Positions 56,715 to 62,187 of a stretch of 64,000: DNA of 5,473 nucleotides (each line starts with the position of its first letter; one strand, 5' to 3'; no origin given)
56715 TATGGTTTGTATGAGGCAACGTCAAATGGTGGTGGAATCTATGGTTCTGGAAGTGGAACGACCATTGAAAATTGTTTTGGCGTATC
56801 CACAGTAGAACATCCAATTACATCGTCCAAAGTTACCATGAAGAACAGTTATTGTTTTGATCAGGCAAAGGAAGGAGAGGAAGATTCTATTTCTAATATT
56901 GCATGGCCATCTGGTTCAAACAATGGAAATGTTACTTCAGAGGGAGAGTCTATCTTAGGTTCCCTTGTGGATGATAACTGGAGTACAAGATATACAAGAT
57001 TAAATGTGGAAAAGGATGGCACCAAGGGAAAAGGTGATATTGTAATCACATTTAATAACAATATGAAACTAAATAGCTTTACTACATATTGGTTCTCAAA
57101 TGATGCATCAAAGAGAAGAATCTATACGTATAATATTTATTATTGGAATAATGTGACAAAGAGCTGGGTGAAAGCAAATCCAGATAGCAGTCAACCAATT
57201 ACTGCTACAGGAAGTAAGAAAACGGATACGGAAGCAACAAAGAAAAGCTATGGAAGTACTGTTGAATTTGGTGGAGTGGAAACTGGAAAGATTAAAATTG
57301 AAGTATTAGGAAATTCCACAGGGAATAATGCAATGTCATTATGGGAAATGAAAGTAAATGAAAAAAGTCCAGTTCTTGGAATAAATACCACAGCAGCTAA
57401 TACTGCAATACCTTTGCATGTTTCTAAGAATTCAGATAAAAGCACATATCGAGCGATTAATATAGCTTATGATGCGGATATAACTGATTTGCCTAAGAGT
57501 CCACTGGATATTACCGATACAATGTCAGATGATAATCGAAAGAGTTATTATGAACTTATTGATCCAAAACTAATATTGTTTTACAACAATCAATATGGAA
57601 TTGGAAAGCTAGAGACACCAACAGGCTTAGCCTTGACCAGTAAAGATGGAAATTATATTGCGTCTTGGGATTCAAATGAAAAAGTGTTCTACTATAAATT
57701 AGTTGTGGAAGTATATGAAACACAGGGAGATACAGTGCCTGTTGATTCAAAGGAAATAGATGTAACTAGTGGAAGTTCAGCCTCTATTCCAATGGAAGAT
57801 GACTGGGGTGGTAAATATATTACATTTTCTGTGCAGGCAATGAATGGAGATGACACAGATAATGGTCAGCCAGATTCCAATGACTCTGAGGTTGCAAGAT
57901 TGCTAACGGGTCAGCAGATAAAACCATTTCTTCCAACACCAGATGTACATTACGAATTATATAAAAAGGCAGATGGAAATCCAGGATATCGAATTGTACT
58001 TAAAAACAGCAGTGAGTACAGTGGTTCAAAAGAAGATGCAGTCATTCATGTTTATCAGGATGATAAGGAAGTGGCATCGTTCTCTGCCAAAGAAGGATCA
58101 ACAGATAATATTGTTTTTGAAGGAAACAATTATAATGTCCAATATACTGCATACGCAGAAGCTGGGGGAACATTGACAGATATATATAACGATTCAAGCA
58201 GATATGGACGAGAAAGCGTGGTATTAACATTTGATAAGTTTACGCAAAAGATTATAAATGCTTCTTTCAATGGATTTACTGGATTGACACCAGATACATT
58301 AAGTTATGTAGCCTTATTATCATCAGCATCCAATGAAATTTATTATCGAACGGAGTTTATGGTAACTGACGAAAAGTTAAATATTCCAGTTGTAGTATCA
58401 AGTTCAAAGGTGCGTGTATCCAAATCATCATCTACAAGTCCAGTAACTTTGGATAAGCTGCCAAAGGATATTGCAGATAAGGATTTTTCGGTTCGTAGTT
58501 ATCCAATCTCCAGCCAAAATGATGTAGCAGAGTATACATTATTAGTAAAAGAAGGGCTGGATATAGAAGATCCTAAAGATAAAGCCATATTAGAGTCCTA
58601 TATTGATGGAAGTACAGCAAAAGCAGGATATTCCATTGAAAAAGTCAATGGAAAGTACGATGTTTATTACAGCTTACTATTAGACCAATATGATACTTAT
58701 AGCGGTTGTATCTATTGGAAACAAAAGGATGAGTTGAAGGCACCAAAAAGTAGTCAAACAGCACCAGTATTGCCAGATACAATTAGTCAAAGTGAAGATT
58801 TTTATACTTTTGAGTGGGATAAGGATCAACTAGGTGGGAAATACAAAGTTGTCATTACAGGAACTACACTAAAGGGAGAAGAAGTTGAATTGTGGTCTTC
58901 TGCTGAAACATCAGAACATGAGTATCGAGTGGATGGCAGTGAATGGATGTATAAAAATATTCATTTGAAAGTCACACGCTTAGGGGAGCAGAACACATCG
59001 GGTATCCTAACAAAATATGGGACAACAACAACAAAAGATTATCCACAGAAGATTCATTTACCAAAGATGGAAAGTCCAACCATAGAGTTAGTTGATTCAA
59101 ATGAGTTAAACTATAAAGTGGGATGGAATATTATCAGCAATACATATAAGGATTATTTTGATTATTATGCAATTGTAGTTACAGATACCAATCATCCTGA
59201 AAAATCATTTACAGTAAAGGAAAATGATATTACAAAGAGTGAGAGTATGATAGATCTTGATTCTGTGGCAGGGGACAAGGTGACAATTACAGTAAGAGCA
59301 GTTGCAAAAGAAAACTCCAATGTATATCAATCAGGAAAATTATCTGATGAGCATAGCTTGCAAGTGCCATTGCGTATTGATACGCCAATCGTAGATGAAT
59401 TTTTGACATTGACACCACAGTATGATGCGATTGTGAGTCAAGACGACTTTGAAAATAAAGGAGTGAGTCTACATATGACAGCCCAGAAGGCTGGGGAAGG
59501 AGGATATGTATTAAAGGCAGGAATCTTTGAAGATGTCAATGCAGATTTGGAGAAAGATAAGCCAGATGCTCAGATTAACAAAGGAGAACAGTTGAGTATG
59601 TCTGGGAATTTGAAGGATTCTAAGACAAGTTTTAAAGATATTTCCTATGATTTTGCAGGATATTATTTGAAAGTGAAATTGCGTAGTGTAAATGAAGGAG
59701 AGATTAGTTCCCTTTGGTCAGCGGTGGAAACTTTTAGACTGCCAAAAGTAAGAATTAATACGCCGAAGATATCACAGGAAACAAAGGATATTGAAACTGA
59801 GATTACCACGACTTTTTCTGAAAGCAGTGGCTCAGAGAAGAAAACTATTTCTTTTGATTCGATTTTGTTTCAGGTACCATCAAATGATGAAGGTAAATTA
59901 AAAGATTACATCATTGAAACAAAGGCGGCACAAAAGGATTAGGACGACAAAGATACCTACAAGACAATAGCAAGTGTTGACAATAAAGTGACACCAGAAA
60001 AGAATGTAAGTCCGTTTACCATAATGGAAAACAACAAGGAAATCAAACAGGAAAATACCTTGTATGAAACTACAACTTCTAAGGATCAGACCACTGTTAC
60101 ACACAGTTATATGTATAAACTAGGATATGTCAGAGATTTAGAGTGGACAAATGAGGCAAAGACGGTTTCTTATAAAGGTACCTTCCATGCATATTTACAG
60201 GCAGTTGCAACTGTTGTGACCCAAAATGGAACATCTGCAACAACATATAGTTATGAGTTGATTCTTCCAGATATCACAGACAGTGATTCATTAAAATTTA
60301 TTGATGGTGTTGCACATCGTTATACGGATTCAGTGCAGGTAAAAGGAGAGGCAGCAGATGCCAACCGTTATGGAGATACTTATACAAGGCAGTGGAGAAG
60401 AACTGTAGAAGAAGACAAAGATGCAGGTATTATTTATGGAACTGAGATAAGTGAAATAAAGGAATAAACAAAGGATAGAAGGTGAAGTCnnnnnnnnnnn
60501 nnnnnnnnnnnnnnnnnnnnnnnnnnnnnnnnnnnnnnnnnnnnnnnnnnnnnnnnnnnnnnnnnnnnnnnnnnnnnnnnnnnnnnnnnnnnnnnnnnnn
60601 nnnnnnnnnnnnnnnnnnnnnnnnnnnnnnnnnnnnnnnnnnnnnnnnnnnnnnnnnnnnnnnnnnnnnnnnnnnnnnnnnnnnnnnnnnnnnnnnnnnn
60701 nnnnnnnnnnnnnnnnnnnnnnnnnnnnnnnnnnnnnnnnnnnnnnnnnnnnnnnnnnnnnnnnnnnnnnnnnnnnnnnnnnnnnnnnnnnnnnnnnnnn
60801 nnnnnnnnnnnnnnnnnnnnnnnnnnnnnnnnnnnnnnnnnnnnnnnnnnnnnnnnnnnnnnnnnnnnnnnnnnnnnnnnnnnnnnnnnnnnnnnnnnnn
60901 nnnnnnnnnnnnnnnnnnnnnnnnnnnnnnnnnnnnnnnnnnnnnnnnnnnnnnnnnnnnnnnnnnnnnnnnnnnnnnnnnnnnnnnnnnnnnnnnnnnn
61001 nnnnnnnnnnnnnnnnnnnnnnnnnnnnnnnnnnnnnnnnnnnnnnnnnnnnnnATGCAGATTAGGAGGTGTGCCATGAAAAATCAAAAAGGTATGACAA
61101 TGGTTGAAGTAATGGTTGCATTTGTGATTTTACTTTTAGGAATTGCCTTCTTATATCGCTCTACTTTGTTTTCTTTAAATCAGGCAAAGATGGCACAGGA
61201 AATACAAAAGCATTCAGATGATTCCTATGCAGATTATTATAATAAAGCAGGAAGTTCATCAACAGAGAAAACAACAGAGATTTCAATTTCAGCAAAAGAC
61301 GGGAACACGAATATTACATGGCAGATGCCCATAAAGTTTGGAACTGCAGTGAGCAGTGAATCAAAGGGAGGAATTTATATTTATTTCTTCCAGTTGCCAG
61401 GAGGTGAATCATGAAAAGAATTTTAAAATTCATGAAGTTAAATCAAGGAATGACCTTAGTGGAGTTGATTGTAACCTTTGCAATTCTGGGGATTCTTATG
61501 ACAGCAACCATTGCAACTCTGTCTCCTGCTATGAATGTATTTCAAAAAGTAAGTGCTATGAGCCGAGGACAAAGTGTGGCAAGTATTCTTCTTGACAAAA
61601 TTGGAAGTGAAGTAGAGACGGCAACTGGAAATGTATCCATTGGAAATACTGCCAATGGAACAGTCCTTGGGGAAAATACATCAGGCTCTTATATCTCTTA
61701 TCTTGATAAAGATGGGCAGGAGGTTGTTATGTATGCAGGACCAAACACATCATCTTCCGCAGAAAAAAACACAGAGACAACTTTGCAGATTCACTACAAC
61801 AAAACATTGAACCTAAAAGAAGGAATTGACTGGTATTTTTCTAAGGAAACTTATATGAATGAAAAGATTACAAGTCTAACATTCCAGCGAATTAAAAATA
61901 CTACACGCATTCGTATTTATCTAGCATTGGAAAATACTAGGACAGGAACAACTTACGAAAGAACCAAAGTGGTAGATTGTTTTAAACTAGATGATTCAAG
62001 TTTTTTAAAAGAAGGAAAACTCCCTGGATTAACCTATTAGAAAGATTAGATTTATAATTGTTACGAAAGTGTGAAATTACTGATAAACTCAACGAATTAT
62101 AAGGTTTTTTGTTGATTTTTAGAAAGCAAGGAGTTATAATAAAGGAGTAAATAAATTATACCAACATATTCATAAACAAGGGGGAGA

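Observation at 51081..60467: A ~3,100-aa pilin: giant GLUG-repeat adhesin built on a type IV pilin N-terminus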

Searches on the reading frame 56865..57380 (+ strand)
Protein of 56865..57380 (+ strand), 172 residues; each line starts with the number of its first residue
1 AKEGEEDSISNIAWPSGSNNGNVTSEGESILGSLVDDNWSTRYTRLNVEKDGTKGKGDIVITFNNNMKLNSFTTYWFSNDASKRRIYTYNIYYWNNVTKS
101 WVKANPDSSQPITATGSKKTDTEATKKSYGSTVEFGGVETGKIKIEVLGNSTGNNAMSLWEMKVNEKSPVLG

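Call 54: search_protein_families(library=pfam, proteins=[window:56865-57380:+], max_evalue=10)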
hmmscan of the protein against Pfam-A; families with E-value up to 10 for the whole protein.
window:56865-57380:+ (172 aa): 1 family
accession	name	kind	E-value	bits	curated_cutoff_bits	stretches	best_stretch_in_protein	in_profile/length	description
PF23552.2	ParB_C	-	0.17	11.8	23.8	1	50-66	23-39/50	ParB dimerisation domain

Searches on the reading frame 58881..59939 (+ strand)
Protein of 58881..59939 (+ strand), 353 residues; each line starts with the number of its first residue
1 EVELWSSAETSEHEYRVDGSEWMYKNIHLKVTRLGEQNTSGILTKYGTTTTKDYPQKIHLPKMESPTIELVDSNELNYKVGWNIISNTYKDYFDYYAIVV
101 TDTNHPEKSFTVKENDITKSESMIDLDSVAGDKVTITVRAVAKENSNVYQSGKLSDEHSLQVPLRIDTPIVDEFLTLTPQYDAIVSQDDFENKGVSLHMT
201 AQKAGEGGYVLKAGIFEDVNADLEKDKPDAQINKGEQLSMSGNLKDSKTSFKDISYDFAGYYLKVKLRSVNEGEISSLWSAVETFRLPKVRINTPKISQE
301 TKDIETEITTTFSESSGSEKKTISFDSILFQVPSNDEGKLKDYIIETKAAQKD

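Call 9: search_protein_families(library=pfam, proteins=[window:58881-59939:+], max_evalue=1)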
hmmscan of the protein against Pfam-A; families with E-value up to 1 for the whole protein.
window:58881-59939:+ (353 aa): 1 family
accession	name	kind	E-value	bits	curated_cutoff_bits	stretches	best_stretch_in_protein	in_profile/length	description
PF23472.1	LysM2_CERK1_LYK3_4_5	-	0.17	12.2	27.4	1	137-165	30-56/56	LYK3/4/5 LysM2 domain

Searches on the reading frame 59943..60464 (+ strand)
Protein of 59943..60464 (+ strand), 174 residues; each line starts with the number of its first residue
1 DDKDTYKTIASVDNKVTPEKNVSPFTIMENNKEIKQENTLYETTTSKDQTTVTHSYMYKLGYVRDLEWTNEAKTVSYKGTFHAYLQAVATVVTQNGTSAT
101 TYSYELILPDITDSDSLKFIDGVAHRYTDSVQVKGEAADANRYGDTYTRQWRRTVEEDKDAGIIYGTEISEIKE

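Call 7: search_protein_families(library=pfam, proteins=[window:59943-60464:+], max_evalue=0.01)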
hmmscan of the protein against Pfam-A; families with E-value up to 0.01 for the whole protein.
window:59943-60464:+ (174 aa): 0 families

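Call 9: search_protein_families(library=pfam, proteins=[window:59943-60464:+], max_evalue=1)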
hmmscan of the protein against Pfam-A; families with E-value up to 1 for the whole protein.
window:59943-60464:+ (174 aa): 1 family
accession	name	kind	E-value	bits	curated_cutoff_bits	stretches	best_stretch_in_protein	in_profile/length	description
PF16492.10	Cadherin_C_2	-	0.35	12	31.5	0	79-120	43-84/85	Cadherin cytoplasmic C-terminal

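Call 10: search_protein_families(library=ncbifam, proteins=[window:59943-60464:+], max_evalue=0.1)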
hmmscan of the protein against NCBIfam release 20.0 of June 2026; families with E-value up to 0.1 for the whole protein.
window:59943-60464:+ (174 aa): 0 families

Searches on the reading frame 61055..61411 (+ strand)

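Call 7: search_protein_families(library=pfam, proteins=[window:61055-61411:+], max_evalue=0.01)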
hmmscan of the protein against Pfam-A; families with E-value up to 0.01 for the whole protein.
window:61055-61411:+ (119 aa): 1 family
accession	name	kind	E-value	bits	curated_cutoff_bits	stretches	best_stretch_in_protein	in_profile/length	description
PF07963.17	N_methyl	-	1.7e-08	34.1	21.2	1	8-34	1-27/27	Prokaryotic N-terminal methylation motif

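Call 10: search_protein_families(library=ncbifam, proteins=[window:61055-61411:+], max_evalue=0.1)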
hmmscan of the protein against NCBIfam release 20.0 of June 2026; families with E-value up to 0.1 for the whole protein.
window:61055-61411:+ (119 aa): 11 families
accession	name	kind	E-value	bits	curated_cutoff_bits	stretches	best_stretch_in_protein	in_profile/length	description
TIGR02532.1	IV_pilin_GFxxxE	domain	0.00038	20.2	16.3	1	11-33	1-23/24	prepilin-type N-terminal cleavage/methylation domain-containing protein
NF041013.1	T4P_ComGE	equivalog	0.00055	20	49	1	9-87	1-78/83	competence type IV pilus minor pilin ComGE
NF007660.0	PRK10332.1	equivalog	0.0022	18.5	86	1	7-53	4-53/107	prepilin-type N-terminal cleavage/methylation domain-containing protein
NF047828.1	T3SSXpsI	equivalog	0.0034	17.4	150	1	11-49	1-39/132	type II secretion system protein XpsI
NF041002.1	pilin_ComGF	equivalog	0.01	16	80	1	11-59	1-46/139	competence type IV pilus minor pilin ComGF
NF007800.0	PRK10506.1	equivalog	0.017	15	158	1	7-32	4-29/163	prepilin peptidase-dependent protein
NF041815.1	Avs4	equivalog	0.05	10.7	1500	1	63-114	103-154/1579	AVAST type 4 anti-phage nuclease Avs4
TIGR02830.1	spore_III_AG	equivalog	0.052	13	147.7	1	23-72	7-56/186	stage III sporulation protein AG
NF038304.1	EPS_HpsC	equivalog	0.058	12.9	200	1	7-34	16-43/318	hormogonium polysaccharide secretion pseudopilin HpsC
TIGR02523.1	type_IV_pilV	equivalog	0.08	13.4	52.2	0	11-46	1-39/139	type IV pilus modification protein PilV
NF007848.0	PRK10557.1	equivalog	0.095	12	120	0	6-34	5-36/192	prepilin peptidase-dependent protein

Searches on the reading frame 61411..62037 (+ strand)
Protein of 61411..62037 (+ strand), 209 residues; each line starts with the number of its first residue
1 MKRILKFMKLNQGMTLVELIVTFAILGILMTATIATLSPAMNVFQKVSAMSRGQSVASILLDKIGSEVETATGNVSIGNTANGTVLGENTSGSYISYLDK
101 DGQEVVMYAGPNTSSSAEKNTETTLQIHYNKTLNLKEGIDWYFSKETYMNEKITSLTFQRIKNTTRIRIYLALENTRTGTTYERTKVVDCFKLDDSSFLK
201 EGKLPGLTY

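Call 7: search_protein_families(library=pfam, proteins=[window:61411-62037:+], max_evalue=0.01)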
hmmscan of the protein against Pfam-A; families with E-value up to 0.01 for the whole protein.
window:61411-62037:+ (209 aa): 1 family
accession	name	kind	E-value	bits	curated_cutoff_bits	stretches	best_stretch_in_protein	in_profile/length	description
PF07963.17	N_methyl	-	9.4e-07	28.6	21.2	1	8-33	1-26/27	Prokaryotic N-terminal methylation motif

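Call 10: search_protein_families(library=ncbifam, proteins=[window:61411-62037:+], max_evalue=0.1)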
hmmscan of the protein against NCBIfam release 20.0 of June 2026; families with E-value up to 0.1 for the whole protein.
window:61411-62037:+ (209 aa): 7 families
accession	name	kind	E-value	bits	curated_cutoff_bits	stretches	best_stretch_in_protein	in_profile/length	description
NF047828.1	T3SSXpsI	equivalog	2.9e-05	24.1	150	1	12-74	2-64/132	type II secretion system protein XpsI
TIGR02532.1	IV_pilin_GFxxxE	domain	6.1e-05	22.7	16.3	1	12-33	2-23/24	prepilin-type N-terminal cleavage/methylation domain-containing protein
TIGR02599.1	TIGR02599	subfamily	0.00015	21.1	256.5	1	13-84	1-72/361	Verru_Chthon cassette protein C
NF041775.1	typeIV_PilA_Myxo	equivalog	0.0027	17.7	400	1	3-48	2-43/214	type IV pilin protein PilA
TIGR01710.1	typeII_sec_gspG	equivalog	0.02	14.9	88.85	1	12-49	1-38/134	type II secretion system major pseudopilin GspG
TIGR01707.1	gspI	equivalog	0.034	14.6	44.35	1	13-70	1-54/101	type II secretion system minor pseudopilin GspI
NF007862.0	PRK10574.1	equivalog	0.081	13.1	138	0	8-36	1-29/145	prepilin peptidase-dependent pilin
